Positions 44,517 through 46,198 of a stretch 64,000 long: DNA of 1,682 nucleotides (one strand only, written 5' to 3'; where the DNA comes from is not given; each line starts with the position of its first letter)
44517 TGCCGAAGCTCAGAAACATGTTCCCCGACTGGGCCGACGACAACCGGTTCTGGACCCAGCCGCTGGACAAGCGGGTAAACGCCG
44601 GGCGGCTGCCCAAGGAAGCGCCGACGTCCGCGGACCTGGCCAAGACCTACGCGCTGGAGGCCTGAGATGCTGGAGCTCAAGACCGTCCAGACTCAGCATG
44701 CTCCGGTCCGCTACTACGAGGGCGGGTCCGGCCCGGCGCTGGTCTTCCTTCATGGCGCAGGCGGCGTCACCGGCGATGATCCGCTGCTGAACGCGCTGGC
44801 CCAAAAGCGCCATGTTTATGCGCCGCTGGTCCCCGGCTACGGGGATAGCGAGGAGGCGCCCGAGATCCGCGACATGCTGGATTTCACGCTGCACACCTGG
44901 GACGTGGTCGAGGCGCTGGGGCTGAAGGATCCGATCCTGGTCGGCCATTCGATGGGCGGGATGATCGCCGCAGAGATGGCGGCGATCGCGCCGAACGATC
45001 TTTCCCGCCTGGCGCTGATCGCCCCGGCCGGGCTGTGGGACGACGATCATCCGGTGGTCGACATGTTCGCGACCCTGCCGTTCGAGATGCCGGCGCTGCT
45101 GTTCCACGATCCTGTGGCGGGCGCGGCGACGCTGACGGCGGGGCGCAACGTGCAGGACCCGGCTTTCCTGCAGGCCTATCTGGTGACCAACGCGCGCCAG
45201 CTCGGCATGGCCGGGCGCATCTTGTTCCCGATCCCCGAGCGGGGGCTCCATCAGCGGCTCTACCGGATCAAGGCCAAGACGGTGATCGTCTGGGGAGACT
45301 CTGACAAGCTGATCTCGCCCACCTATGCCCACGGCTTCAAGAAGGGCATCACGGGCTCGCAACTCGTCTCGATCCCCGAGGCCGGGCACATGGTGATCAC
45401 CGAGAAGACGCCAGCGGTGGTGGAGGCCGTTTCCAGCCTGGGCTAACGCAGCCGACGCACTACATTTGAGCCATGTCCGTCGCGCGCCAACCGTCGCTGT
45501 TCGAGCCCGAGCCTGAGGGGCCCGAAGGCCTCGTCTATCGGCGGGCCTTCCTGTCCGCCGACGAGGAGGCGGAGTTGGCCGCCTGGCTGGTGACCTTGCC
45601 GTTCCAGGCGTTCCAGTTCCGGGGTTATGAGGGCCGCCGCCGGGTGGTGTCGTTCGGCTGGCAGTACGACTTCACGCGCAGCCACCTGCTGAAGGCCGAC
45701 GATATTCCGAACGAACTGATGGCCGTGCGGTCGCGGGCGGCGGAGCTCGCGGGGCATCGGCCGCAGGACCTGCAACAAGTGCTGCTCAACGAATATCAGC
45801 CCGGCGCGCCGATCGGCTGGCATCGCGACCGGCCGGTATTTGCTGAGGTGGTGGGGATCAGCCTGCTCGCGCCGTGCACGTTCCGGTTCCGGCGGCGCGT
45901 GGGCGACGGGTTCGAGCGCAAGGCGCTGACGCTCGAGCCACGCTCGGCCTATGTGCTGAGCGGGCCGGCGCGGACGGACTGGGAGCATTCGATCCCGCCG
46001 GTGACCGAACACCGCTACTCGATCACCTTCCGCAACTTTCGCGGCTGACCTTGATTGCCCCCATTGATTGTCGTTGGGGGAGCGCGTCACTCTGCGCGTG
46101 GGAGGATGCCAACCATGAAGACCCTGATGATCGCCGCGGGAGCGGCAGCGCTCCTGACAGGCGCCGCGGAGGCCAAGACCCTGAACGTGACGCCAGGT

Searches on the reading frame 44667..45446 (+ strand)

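Call 41: search_protein_families(library=pfam, proteins=[window:44667-45446:+], max_evalue=0.01)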
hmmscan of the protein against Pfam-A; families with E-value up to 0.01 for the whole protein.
window:44667-45446:+ (259 aa): 6 families
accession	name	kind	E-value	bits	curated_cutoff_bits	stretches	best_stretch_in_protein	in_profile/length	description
PF00561.26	Abhydrolase_1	-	4.8e-25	89.1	25.8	2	23-128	1-113/245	alpha/beta hydrolase fold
PF12697.13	Abhydrolase_6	-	1.7e-22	81.6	26.3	1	25-253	1-216/217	Alpha/beta hydrolase family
PF12146.15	Hydrolase_4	-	7.3e-13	48.8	27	1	25-247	7-238/239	Serine aminopeptidase, S33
PF06821.19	Ser_hydrolase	-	3.6e-05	24.2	22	0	87-141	54-113/172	Serine hydrolase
PF00975.26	Thioesterase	-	0.00057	20.6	26.4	1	42-106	21-85/226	Thioesterase domain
PF07819.20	PGAP1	-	0.0092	16.2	24.3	0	90-105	94-109/233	PGAP1-like alpha/beta domain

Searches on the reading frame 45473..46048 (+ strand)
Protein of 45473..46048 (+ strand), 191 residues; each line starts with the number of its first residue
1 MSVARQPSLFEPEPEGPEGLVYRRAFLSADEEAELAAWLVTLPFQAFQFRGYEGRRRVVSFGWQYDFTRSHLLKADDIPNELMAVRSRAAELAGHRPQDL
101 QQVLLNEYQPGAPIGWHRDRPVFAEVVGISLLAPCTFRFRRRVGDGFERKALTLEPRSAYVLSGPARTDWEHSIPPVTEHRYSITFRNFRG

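Call 41: search_protein_families(library=pfam, proteins=[window:45473-46048:+], max_evalue=0.01)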
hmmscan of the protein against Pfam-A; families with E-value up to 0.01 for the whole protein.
window:45473-46048:+ (191 aa): 1 family
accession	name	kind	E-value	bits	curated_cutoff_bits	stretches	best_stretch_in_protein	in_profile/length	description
PF13532.12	2OG-FeII_Oxy_2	-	3.2e-19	70.3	31.2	1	66-187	58-194/194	2OG-Fe(II) oxygenase superfamily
